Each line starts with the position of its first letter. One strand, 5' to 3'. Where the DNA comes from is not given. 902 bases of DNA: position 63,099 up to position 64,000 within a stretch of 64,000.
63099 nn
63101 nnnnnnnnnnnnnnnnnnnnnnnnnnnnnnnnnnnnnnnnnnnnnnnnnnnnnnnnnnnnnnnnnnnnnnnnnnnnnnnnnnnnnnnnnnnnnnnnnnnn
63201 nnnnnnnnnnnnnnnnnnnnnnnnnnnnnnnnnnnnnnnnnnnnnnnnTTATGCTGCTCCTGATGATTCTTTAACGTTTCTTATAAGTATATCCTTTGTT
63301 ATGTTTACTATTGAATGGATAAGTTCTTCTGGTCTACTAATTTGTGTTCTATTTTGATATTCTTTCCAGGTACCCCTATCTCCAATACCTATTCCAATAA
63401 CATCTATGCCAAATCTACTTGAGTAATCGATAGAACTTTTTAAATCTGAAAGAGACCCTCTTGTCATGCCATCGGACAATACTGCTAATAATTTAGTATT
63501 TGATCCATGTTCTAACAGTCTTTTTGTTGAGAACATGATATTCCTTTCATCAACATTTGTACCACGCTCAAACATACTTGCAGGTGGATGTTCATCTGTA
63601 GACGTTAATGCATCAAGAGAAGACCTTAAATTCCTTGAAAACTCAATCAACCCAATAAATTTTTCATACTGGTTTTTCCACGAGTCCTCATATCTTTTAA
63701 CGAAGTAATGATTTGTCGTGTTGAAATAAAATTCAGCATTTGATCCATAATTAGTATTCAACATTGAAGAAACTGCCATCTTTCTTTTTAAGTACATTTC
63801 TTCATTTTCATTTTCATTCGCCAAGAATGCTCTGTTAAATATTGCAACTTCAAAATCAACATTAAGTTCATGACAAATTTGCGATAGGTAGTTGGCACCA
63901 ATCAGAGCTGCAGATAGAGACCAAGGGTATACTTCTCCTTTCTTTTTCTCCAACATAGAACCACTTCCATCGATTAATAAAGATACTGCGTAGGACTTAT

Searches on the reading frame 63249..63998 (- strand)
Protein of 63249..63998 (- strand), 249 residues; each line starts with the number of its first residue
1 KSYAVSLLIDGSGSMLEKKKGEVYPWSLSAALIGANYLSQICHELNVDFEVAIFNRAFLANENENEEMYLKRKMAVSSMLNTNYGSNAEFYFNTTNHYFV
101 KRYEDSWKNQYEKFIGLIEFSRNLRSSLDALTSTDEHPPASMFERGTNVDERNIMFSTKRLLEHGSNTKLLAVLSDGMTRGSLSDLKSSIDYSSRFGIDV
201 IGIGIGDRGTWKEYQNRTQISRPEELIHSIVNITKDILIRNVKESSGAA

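Call 3: search_protein_families(library=pfam, proteins=[window:63249-63998:-], max_evalue=0.1)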
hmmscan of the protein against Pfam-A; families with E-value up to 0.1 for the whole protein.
window:63249-63998:- (249 aa): 2 families
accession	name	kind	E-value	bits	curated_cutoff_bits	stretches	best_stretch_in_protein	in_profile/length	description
PF11775.14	CobT_C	-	3.9e-05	23.8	21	1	147-235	115-215/220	Cobalamin biosynthesis protein CobT VWA domain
PF00092.34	VWA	-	0.0098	16.6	23.8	0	150-208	81-142/174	von Willebrand factor type A domain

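Call 6: search_protein_families(library=ncbifam, proteins=[window:63249-63998:-], max_evalue=0.1)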
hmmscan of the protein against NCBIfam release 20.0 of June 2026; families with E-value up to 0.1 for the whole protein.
window:63249-63998:- (249 aa): 2 families
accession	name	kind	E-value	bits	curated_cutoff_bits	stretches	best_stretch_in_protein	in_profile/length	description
NF047508.1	VWA_BatA_Lepto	exception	0.00041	19.5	380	1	125-208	151-231/315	VWA domain-containing protein BatA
TIGR04380.1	myo_inos_iolG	equivalog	0.069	12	355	1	86-123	264-301/330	inositol 2-dehydrogenase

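Call 7: search_protein_families(library=phrogs, proteins=[window:63249-63998:-], max_evalue=0.01)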
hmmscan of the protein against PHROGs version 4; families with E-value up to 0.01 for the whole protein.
window:63249-63998:- (249 aa): 2 families
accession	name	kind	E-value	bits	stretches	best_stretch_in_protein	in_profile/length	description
phrog_1576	-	unknown function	2.3e-09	37.5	1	146-239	631-728/729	-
phrog_17276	-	moron, auxiliary metabolic gene and host takeover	8e-06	25.6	1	146-236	481-576/580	aerobic cobaltochelatase CobT subunit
